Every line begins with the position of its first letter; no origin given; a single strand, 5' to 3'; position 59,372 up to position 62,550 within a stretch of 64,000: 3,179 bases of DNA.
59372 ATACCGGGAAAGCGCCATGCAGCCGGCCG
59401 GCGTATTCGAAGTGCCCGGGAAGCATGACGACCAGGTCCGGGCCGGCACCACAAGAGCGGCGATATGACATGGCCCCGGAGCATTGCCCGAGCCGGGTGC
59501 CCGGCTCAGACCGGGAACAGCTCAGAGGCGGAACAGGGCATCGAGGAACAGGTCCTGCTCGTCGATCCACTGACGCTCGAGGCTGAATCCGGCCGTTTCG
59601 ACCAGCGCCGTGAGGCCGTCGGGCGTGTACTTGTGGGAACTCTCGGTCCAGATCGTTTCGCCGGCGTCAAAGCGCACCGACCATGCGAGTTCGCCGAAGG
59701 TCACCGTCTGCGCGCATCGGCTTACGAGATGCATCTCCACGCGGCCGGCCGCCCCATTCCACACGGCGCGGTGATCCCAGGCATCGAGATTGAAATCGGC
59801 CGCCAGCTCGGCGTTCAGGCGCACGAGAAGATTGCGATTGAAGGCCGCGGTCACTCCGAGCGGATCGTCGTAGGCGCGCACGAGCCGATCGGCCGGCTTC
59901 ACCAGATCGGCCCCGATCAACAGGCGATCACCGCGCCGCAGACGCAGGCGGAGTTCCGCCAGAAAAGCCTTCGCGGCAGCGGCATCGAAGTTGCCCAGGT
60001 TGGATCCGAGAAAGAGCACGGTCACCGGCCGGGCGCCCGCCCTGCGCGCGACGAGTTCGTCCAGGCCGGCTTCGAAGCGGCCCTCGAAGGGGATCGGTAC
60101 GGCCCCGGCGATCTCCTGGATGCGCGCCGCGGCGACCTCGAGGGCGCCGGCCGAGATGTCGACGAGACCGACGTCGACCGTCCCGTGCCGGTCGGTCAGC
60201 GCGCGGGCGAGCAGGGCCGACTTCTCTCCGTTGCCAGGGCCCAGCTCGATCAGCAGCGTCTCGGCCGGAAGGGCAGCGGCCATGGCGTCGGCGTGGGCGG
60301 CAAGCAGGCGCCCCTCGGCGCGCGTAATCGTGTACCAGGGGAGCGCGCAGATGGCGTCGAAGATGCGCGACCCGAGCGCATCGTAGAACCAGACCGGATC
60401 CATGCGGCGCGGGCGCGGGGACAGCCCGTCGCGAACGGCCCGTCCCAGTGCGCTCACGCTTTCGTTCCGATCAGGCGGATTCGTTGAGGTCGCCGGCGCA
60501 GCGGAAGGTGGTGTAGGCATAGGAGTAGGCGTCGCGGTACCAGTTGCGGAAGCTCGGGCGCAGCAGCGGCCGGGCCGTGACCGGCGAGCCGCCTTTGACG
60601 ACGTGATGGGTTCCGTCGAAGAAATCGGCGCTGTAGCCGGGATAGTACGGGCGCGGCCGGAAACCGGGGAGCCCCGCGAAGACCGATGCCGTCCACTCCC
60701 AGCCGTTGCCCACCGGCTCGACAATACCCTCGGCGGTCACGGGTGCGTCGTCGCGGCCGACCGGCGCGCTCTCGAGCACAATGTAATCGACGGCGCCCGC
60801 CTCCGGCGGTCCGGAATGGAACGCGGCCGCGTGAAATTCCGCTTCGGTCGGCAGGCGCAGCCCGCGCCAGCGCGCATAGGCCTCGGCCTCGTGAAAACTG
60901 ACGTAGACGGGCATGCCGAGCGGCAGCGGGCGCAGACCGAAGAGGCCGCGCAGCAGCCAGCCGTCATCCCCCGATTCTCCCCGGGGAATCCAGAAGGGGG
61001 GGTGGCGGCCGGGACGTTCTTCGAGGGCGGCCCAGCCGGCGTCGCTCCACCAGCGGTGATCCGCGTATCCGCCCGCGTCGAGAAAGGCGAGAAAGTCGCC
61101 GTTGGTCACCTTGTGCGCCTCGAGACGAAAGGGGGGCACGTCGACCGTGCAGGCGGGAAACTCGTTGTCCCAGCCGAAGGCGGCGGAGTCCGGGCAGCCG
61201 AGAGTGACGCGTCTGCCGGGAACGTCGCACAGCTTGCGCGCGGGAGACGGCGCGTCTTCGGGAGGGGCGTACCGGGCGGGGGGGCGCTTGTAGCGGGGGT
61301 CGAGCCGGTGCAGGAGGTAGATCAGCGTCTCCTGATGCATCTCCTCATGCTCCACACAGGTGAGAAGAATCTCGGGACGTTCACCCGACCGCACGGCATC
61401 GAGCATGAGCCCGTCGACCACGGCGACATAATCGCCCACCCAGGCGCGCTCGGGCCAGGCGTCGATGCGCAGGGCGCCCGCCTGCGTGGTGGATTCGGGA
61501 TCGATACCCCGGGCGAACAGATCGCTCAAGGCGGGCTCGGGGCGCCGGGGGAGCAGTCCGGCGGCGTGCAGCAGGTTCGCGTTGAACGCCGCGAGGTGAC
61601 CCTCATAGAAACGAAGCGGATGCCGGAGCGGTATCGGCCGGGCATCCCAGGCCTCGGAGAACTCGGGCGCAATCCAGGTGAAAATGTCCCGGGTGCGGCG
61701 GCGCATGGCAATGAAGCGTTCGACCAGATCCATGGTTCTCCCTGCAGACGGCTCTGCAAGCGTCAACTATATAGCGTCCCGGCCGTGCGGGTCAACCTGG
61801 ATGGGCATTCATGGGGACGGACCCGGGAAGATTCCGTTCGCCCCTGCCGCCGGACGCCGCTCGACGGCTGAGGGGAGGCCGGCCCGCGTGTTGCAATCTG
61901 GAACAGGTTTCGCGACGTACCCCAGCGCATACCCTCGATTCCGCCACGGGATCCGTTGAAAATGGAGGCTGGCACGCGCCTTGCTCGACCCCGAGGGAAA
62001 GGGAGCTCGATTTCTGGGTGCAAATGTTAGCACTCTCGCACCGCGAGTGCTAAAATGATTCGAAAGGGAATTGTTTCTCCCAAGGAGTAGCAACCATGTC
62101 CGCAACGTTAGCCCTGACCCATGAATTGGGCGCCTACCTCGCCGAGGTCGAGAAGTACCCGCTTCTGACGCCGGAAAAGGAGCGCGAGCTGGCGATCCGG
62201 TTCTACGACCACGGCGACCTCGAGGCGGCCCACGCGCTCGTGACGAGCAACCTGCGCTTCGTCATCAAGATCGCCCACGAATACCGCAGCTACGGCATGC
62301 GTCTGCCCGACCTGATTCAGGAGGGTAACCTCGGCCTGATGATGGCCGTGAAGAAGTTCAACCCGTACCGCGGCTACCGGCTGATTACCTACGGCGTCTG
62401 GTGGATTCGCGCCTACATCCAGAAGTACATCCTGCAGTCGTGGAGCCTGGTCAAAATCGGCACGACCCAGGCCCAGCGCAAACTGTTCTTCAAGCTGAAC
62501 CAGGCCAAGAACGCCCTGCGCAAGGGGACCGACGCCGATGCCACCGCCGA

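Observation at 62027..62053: Perfect CIRCE (HrcA operator) overlapping the rpoH promoter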

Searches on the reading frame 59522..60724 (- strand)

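Call 4: search_protein_families(library=ncbifam, proteins=[window:59522-60724:-])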
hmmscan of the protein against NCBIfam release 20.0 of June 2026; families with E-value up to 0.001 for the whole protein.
window:59522-60724:- (400 aa): 3 families
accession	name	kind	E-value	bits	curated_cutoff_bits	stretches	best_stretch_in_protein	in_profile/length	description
TIGR03438.1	egtD_ergothio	equivalog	6.8e-86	288.2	290.9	1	94-393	3-296/301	L-histidine N(alpha)-methyltransferase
TIGR03439.1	methyl_EasF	subfamily_domain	2.9e-44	151.3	205.55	1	90-390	10-314/321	EasF family methyltransferase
NF043040.1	corrin_prot_MT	hypoth_equivalog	0.00033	20.2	180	1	138-286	25-162/216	corrinoid protein-associated methyltransferase CpaM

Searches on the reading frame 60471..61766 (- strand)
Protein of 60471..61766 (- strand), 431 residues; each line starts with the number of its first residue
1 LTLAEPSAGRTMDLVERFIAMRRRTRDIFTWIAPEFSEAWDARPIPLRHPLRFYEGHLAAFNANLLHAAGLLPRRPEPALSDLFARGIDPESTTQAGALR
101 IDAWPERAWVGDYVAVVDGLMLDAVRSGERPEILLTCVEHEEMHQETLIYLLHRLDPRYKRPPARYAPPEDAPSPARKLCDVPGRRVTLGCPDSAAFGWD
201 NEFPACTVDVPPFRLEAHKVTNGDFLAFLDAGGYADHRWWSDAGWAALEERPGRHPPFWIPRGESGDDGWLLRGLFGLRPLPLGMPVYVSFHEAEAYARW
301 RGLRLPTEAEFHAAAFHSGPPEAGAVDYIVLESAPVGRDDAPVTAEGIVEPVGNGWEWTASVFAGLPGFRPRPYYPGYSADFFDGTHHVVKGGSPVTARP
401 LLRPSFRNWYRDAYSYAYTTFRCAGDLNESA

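Call 4: search_protein_families(library=ncbifam, proteins=[window:60471-61766:-])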
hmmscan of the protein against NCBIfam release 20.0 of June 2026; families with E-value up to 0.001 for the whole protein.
window:60471-61766:- (431 aa): 4 families
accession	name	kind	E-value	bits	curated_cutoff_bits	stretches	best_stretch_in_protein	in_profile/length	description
TIGR04344.1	ovoA_Nterm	equivalog_domain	8.4e-68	229.2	400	1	25-423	28-443/444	5-histidylcysteine sulfoxide synthase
NF041186.1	SenA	equivalog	6.3e-67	226.6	420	1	13-424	7-381/382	selenoneine synthase SenA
TIGR03440.2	egtB_TIGR03440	equivalog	7.7e-67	226.2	360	1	15-424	2-413/413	ergothioneine biosynthesis protein EgtB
TIGR04373.1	egtB_X_signatur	signature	8.7e-07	29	71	1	375-424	1-49/50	EgtB-related enzyme signature domain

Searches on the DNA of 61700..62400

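Call 55: search_rna_families(source=window, start=61700, end=62400, threshold=evalue, max_evalue=1)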
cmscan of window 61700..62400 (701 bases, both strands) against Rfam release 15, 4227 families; matches with E-value up to 1: 0.
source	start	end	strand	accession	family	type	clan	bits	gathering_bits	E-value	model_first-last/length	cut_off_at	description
